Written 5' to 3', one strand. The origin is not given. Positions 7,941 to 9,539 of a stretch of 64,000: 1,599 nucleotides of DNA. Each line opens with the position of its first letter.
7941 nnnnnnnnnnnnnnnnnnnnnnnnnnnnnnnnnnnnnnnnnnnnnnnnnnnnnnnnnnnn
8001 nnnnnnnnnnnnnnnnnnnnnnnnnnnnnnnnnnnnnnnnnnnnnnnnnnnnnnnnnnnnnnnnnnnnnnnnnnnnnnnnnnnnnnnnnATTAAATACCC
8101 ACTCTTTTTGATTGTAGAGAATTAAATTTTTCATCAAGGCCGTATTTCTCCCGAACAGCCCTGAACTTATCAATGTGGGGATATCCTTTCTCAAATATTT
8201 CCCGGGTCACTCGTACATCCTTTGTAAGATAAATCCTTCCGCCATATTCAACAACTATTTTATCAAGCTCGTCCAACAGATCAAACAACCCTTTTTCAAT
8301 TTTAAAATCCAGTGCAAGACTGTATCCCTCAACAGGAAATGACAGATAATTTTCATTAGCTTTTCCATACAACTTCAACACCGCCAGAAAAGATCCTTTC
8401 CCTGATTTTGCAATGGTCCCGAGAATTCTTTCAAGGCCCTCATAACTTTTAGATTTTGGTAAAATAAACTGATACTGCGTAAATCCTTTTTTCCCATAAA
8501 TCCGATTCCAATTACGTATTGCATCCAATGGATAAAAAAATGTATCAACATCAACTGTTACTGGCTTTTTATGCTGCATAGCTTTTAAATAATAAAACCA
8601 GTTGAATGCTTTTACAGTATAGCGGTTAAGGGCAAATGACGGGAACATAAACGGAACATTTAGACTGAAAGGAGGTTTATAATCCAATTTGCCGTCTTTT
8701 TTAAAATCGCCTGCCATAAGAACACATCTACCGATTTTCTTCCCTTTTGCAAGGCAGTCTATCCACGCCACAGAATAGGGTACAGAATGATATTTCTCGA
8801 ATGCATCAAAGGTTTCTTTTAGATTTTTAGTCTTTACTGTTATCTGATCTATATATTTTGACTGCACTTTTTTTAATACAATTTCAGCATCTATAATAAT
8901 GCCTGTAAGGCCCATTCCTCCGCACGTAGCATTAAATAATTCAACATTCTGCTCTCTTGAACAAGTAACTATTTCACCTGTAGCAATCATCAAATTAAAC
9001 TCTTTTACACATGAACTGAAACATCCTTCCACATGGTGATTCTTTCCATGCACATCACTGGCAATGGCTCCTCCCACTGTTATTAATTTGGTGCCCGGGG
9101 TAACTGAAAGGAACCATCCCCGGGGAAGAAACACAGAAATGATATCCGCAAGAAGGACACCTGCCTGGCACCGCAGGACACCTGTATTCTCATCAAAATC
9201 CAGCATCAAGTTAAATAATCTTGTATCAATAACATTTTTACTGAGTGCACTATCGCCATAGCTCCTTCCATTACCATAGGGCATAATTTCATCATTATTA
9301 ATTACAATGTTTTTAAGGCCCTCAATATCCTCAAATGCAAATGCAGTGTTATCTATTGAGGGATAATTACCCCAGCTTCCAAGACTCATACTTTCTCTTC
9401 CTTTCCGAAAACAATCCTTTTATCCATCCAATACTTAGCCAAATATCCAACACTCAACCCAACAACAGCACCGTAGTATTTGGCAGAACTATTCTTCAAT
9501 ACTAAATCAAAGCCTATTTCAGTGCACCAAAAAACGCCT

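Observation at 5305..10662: Complete decaprenylphosphoryl-D-arabinofuranose-type donor pathway as a single six-gene operon outside Actinobacteria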

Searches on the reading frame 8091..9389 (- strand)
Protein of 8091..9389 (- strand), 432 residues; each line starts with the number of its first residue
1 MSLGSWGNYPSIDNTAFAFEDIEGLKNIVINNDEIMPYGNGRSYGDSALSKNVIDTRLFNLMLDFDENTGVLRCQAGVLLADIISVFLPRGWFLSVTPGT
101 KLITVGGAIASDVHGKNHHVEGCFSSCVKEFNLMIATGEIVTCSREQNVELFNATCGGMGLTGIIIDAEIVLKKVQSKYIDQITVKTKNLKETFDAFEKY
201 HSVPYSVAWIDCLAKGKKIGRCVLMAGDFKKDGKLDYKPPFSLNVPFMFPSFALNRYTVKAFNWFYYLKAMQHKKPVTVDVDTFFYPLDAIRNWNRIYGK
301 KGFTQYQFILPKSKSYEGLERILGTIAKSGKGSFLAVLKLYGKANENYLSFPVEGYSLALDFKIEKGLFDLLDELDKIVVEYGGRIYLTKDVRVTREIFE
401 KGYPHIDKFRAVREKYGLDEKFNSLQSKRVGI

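Call 3: search_protein_families(library=pfam, proteins=[window:8091-9389:-], max_evalue=0.01)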
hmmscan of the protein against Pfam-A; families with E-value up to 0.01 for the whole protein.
window:8091-9389:- (432 aa): 2 families
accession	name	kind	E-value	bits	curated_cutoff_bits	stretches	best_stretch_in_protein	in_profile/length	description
PF01565.28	FAD_binding_4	-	1.6e-16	60.7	26.4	1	31-144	23-139/139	FAD binding domain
PF04030.19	ALO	-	0.0099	16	23.1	0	373-422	201-250/258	D-arabinono-1,4-lactone oxidase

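Call 4: search_protein_families(library=ncbifam, proteins=[window:8091-9389:-], max_evalue=0.01)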
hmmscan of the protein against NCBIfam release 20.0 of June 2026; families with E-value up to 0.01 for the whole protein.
window:8091-9389:- (432 aa): 9 families
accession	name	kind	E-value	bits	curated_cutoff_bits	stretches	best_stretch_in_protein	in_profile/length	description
NF053785.1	DcplphribOxDprE1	equivalog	1.6e-118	396.8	500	1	6-430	8-447/449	decaprenylphosphoryl-beta-D-ribose oxidase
TIGR01678.1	FAD_lactone_ox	subfamily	1e-17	64.2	396.8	1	27-198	33-201/438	sugar 1,4-lactone oxidase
TIGR01679.1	bact_FAD_ox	subfamily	8.7e-16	57.8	292.25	2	32-200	32-197/419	FAD-linked oxidoreductase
TIGR01677.1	pln_FAD_oxido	subfamily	7.2e-09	34.7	383.1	1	51-203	83-242/560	FAD-dependent oxidoreductase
TIGR00387.1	glcD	equivalog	3e-07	29.6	567.9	1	35-203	24-190/413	glycolate oxidase subunit GlcD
TIGR01676.1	GLDHase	equivalog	2e-06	26.9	458.25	1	17-193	66-250/541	L-galactonolactone dehydrogenase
NF049975.1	2HglutDHaseYdiJ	equivalog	1.2e-05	23.3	1350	1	44-166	91-214/1018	D-2-hydroxyglutarate dehydrogenase YdiJ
NF008439.0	PRK11282.1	equivalog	0.00019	20.4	284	1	42-204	33-200/358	glycolate oxidase subunit GlcE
TIGR02841.1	spore_YyaC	equivalog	0.0041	17.2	84.9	0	183-230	42-89/140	spore protease YyaC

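Call 5: search_solved_structures(query=window:8091-9389:-, show_alignments=1)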
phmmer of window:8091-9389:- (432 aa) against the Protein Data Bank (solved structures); distinct sequences matched with E-value up to 0.001: 34.
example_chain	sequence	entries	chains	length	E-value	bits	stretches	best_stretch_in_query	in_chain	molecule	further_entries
4aut_A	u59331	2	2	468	7.4e-77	262.2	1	35-429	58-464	DECAPRENYL-PHOSPHORYL-BETA-D-RIBOFURANOSE-2-OXIDOREDUCTASE | DprE1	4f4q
21gq_A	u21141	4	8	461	4.4e-76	259.6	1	37-424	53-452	Decaprenylphosphoryl-beta-D-ribose oxidase | Oxidoreductase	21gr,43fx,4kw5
6hfv_A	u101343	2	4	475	4.9e-76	259.5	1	37-424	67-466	Decaprenylphosphoryl-beta-D-ribose oxidase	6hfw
4fdn_A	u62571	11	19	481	4.9e-76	259.5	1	37-424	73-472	oxidoreductase DprE1 | Probable decaprenylphosphoryl-beta-D-ribose oxidase | decaprenylphosphoryl-beta-D-ribose oxidase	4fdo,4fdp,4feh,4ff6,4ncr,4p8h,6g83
4p8c_A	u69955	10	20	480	4.9e-76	259.5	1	37-424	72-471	Probable decaprenylphosphoryl-beta-D-ribose oxidase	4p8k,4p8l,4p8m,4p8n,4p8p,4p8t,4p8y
5oep_A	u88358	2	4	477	5e-76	259.5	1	37-424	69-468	Decaprenylphosphoryl-beta-D-ribose oxidase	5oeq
5oel_A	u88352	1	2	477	2.5e-75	257.2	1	37-424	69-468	Decaprenylphosphoryl-beta-D-ribose oxidase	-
21gt_B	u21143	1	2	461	3e-75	256.9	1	37-424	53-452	Decaprenylphosphoryl-beta-D-ribose oxidase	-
4g3t_A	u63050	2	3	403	1.9e-74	254.3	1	43-429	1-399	oxidoreductase DprE1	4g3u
8ot8_A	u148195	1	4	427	1.5e-07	33.8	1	22-174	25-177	FAD-binding protein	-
8qvt_A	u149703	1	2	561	1.6e-07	33.8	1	84-173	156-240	cytokinin dehydrogenase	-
8qnr_A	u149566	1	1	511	3.7e-07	32.5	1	17-195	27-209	L-galactono-1,4-lactone dehydrogenase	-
8qmy_A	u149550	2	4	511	3.7e-07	32.5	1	17-195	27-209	ancestral L-galactono-1,4-lactone dehydrogenase | L-galactono-1,4-lactone dehydrogenase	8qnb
6yaq_A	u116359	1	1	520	4e-07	32.4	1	79-175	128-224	Cytokinin dehydrogenase 8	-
8cj9_A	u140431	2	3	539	4.2e-07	32.3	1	79-175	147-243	cytokinin dehydrogenase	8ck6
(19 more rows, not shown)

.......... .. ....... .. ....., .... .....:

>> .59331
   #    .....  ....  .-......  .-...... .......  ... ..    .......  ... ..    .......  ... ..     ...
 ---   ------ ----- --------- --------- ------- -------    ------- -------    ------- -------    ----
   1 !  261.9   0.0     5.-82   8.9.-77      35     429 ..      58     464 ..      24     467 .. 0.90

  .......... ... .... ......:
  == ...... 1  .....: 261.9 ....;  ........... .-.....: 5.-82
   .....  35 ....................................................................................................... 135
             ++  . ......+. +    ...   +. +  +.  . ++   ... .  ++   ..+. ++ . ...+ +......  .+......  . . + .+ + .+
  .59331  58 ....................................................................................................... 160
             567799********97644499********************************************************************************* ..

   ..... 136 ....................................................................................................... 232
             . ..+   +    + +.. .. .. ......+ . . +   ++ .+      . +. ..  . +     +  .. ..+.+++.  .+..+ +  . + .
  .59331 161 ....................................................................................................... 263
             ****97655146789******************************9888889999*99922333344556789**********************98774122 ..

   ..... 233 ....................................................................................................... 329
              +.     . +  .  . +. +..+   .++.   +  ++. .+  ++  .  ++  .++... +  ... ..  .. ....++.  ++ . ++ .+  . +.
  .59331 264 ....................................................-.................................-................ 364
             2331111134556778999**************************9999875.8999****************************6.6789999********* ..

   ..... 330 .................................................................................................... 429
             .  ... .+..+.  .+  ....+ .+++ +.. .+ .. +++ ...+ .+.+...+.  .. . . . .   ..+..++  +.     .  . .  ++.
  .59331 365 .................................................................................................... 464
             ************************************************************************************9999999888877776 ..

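Call 12: find_encoding_contigs(protein=window:8091-9389:-, flank=3000, max_places=4)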
Protein window:8091-9389:- (432 aa): 10 contigs read that carry it; 4 places shown.
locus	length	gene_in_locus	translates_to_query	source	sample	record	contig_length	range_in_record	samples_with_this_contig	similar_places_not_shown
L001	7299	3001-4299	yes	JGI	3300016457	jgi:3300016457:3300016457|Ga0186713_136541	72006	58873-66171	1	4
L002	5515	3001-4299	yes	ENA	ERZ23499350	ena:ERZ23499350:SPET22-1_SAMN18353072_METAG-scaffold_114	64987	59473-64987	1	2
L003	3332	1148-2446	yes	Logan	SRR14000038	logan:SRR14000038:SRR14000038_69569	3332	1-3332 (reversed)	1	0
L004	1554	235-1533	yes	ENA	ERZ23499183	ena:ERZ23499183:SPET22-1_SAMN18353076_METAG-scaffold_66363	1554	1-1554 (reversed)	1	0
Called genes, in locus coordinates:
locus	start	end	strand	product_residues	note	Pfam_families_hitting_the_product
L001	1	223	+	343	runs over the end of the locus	PF13489:Methyltransf_23, PF08242:Methyltransf_12 (weak)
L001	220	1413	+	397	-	PF13439:Glyco_transf_4, PF13579:Glyco_trans_4_4 (weak), PF00534:Glycos_transf_1, PF13692:Glyco_trans_1_4, PF13524:Glyco_trans_1_2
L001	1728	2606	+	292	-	PF01040:UbiA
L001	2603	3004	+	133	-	PF04138:GtrA_DPMS_TM (weak)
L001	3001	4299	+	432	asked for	PF01565:FAD_binding_4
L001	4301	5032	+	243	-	PF00106:adh_short, PF08659:KR, PF13561:adh_short_C2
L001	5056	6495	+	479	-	PF13231:PMT_2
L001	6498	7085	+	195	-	PF12710:HAD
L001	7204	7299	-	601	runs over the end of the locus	PF00009:GTP_EFTU, PF01926:MMR_HSR1 (faint), PF22042:EF-G_D2, PF03144:GTP_EFTU_D2, PF00679:EFG_C, PF21018:BipA_C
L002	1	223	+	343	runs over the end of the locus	PF13489:Methyltransf_23, PF08242:Methyltransf_12 (weak)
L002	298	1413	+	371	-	PF13439:Glyco_transf_4, PF00534:Glycos_transf_1, PF13692:Glyco_trans_1_4, PF13524:Glyco_trans_1_2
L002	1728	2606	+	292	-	PF01040:UbiA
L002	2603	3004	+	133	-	PF04138:GtrA_DPMS_TM (weak)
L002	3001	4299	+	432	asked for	PF01565:FAD_binding_4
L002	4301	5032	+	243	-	PF00106:adh_short, PF08659:KR, PF13561:adh_short_C2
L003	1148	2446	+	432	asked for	PF01565:FAD_binding_4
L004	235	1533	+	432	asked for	PF01565:FAD_binding_4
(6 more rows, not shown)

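Call 13: find_homologous_proteins(query=window:8091-9389:-, max_evalue=1e-20)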
Query window:8091-9389:- (432 aa): 8000 proteins with E <= 1e-20 among 8000 candidates; the best 120 are listed.
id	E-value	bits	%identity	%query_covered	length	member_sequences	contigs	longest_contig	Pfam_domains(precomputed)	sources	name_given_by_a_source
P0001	2.9e-294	993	100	100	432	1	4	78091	PF01565.29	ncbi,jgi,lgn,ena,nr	ncbi:FAD-binding oxidoreductase [bacterium]|nr:FAD-binding oxidoreductase [bacterium]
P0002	1.0e-226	771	74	100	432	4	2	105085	PF01565.29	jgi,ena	-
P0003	1.3e-209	715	71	100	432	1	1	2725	PF01565.29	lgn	-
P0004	2.5e-209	714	71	100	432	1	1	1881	PF01565.29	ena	-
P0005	4.4e-208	710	70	100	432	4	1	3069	PF01565.29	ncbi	-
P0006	6.0e-208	709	70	100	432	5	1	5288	PF01565.29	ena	-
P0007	6.5e-208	709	70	100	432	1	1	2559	PF01565.29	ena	-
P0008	1.1e-207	708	70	100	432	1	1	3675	PF01565.29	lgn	-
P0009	1.1e-207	708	70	100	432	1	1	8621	PF01565.29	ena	-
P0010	1.3e-207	708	69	100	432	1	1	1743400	PF01565.29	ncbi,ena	-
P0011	2.1e-207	707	69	100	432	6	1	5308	PF01565.29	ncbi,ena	-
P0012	2.3e-207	707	71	100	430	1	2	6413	PF01565.29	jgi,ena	-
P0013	2.3e-207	707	70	100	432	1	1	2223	PF01565.29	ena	-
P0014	2.4e-207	707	71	100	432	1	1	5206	PF01565.29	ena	-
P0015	2.7e-207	707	70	100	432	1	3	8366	PF01565.29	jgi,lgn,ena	-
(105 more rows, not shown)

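Call 15: find_related_loci(query=A1, collection=genome_contigs, flank=8000)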
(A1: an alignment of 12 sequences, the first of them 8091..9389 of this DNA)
Query A1 (432 aa) in genome_contigs; peptide patterns used: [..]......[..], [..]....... (x = any residue, [..] = any of these).
600 stretches matched a pattern (row limit reached: there are more); 595 encode a relative of the query (tblastn E <= 1e-3); the best 80 are kept; 80 distinct loci.
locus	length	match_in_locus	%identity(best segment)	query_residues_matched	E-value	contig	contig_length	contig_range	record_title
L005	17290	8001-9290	69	1-432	0e+0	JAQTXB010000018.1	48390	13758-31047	MAG: Aliarcobacter sp. isolate STC_124 NODE_1458_length_48390_cov_585.090711_Sandtown_C, whole genome shotgun sequence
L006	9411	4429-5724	69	1-432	0e+0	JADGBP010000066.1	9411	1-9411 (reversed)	MAG: Desulfamplus sp. isolate nTSbin21 nTS_bin21_NODE_66_length_9411_cov_67.350711, whole genome shotgun sequence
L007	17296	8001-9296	68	1-432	0e+0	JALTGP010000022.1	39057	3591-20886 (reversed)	MAG: Campylobacteraceae bacterium isolate S016_maxbin2_scaf2bin.314 S016_NODE_119_length_39057_cov_100.824197, whole gen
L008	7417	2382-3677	68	1-432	0e+0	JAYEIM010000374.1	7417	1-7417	MAG: Campylobacterota bacterium isolate MAG191 MAG191_374, whole genome shotgun sequence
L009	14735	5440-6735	66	1-432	0e+0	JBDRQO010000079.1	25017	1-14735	MAG: Pseudomonadota bacterium isolate MEGAHIT-group-2.49 k141_126649, whole genome shotgun sequence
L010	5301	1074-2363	67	1-432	0e+0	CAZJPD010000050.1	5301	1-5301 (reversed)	MAG TPA_asm: uncultured Candidatus Midichloriaceae bacterium isolate binchicken_co397_18 genome assembly, contig: NODE_1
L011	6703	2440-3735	65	1-432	0e+0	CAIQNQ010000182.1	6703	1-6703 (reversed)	MAG: uncultured Methylococcaceae bacterium isolate Ki1-1-6m_bin-0573 genome assembly, contig: bin-0573:182/298, whole ge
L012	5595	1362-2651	65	1-432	0e+0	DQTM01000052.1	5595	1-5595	MAG TPA_asm: Sulfurospirillum arcachonense isolate SZUA-1415 k95_370318, whole genome shotgun sequence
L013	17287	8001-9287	65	2-432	0e+0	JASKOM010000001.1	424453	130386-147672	MAG: Campylobacterota bacterium isolate GLC1 NODE_1_length_424453_cov_28.4631_ID_50283, whole genome shotgun sequence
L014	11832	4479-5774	61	1-432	0e+0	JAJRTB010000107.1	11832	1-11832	MAG: Deltaproteobacteria bacterium isolate Dive96_bin1.211 k141_1510621, whole genome shotgun sequence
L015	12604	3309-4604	61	1-432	0e+0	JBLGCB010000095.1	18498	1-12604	MAG: Phenylobacterium sp. isolate 3300055174_78 Ga0535679_0001627, whole genome shotgun sequence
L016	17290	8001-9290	62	3-432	0e+0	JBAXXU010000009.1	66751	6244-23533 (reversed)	MAG: Bacteroidota bacterium isolate ELA747 MAG747_9, whole genome shotgun sequence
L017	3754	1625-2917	62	2-432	0e+0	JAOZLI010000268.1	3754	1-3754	MAG: Desulfocapsa sp. isolate GMC10.maxbin2.049_sub NODE_43223_length_3754_cov_37.366045, whole genome shotgun sequence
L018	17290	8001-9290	62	1-430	4e-180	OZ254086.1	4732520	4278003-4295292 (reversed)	MAG: Calditrichales bacterium isolate 9af047bb-fff5-47c5-8bde-b903f089fbd6 genome assembly, chromosome: 1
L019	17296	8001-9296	58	1-432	9e-170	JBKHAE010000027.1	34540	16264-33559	MAG: Desulfobacterales bacterium isolate D1M01_11 NODE_1469_length_34540_cov_6.727911, whole genome shotgun sequence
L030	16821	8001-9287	54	6-432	5e-154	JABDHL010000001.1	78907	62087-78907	MAG: Chlorobiaceae bacterium isolate Oct13_Bin_1 GSB_B_Oct13_Bin_1_000000000001, whole genome shotgun sequence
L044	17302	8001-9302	49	1-432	5e-148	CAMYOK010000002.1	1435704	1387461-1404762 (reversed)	MAG: uncultured Pseudomonadales bacterium isolate Biocath_Gamma_028 genome assembly, contig: k127_2856, whole genome sho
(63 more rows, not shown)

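Call 44: search_protein_representatives(protein=window:8091-9389:-)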
Query: 432 residues. Proteins with E-value up to 0.001 (for the whole library): 7429; up to 1e-10: 4128; up to 1e-30: 1810. The best 150 are listed.
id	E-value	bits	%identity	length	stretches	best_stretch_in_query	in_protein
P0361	6.7e-143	493.0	52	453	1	4-432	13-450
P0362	3.5e-142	490.7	51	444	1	3-432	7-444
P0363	8.5e-141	486.1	50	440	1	3-431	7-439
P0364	2.6e-138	477.9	52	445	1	3-432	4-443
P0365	4.0e-138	477.3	50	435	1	3-432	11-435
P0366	4.2e-135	467.3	48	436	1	1-432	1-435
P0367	2.0e-131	455.2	47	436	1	3-432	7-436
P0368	5.0e-131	453.9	49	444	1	4-431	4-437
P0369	1.1e-130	452.7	48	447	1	1-431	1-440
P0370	4.9e-129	447.3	48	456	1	4-430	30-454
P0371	2.2e-128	445.2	46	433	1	1-432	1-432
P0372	6.6e-126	437.0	66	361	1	74-358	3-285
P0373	1.8e-125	435.6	47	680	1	21-432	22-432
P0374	7.0e-125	433.7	49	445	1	3-431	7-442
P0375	2.1e-124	432.1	49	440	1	1-426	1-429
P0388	9.6e-118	410.1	47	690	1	3-430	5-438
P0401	3.4e-115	401.7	46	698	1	1-432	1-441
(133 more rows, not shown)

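Call 45: search_protein_families(library=pfam, proteins=[P0373, P0388, P0401, L006:6457-8013:+, L008:4421-5899:+, L010:3096-4637:+, L011:4470-5990:+, L015:5360-6667:+, L044:10844-12295:+, L030:6485-7930:+], max_evalue=0.01)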
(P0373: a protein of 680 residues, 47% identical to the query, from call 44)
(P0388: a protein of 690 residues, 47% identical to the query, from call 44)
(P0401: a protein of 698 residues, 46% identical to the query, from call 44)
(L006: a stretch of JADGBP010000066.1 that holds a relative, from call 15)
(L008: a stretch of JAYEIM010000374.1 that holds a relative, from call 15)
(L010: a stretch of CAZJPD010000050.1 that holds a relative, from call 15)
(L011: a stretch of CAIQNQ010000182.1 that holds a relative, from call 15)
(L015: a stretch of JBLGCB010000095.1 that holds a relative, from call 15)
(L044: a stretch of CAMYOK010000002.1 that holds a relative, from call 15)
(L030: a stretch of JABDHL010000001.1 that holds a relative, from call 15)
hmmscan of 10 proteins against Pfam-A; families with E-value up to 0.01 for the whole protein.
P0373 (680 aa): 4 families
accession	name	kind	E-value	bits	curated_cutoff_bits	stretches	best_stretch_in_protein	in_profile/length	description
PF00106.31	adh_short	-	2.8e-30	105.7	26.6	1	440-626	2-190/195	short chain dehydrogenase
PF13561.12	adh_short_C2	-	5.6e-20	72.4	27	1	445-627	1-185/236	Enoyl-(Acyl carrier protein) reductase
PF01565.28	FAD_binding_4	-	2.1e-12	47.4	26.4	1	36-139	26-132/139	FAD binding domain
PF08659.16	KR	-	5.5e-06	26.9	22.6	1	441-592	3-156/180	KR domain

P0388 (690 aa): 5 families
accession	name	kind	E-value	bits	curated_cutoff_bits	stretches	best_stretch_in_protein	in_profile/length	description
PF00106.31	adh_short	-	6.8e-27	94.7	26.6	1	455-634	1-188/195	short chain dehydrogenase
PF01565.28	FAD_binding_4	-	5e-19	68.8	26.4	1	31-146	20-139/139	FAD binding domain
PF13561.12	adh_short_C2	-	5.4e-18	65.9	27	1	461-649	1-197/236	Enoyl-(Acyl carrier protein) reductase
PF04030.19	ALO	-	2.2e-05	24.8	23.1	1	378-437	199-257/258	D-arabinono-1,4-lactone oxidase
PF01370.27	Epimerase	-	0.008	16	20.9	0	457-589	1-124/240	NAD dependent epimerase/dehydratase family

P0401 (698 aa): 4 families
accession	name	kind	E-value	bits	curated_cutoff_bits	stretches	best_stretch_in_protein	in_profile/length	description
PF00106.31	adh_short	-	3.1e-30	105.5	26.6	1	458-643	2-189/195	short chain dehydrogenase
PF01565.28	FAD_binding_4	-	5.1e-21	75.3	26.4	1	26-144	19-139/139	FAD binding domain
PF13561.12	adh_short_C2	-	6.4e-19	68.9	27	1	463-649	1-189/236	Enoyl-(Acyl carrier protein) reductase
PF08659.16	KR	-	0.0011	19.4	22.6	1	459-632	3-174/180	KR domain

L006:6457-8013:+ (518 aa): 0 families

L008:4421-5899:+ (492 aa): 2 families
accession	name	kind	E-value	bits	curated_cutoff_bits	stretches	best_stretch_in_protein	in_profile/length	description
PF13231.12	PMT_2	-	4e-15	56.8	26.1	1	48-200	1-154/160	Dolichyl-phosphate-mannose-protein mannosyltransferase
PF02366.24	PMT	-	3.8e-06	27.1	22.7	1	66-201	81-221/245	Dolichyl-phosphate-mannose-protein mannosyltransferase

L010:3096-4637:+ (513 aa): 1 family
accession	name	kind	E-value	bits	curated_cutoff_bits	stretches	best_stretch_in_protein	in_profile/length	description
PF20604.3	DUF6798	-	8.2e-13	48.3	26.9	1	398-453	4-59/61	Domain of unknown function (DUF6798)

L011:4470-5990:+ (506 aa): 0 families

L015:5360-6667:+ (435 aa): 0 families

L044:10844-12295:+ (483 aa): 3 families
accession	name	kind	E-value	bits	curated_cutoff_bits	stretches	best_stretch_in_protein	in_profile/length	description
PF01040.23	UbiA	-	5.6e-17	62.3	34.2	1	217-407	15-198/250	UbiA prenyltransferase family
PF12710.13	HAD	-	1.2e-09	39.4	27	1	61-148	78-185/189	haloacid dehalogenase-like hydrolase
PF00702.32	Hydrolase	-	0.0054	17.6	26.4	0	64-120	93-151/191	haloacid dehalogenase-like hydrolase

L030:6485-7930:+ (481 aa): 2 families
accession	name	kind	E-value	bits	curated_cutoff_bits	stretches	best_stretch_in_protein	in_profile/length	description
PF01040.23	UbiA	-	1.9e-21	76.9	34.2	1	213-450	10-235/250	UbiA prenyltransferase family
PF12710.13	HAD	-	5.2e-10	40.5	27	1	14-154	2-187/189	haloacid dehalogenase-like hydrolase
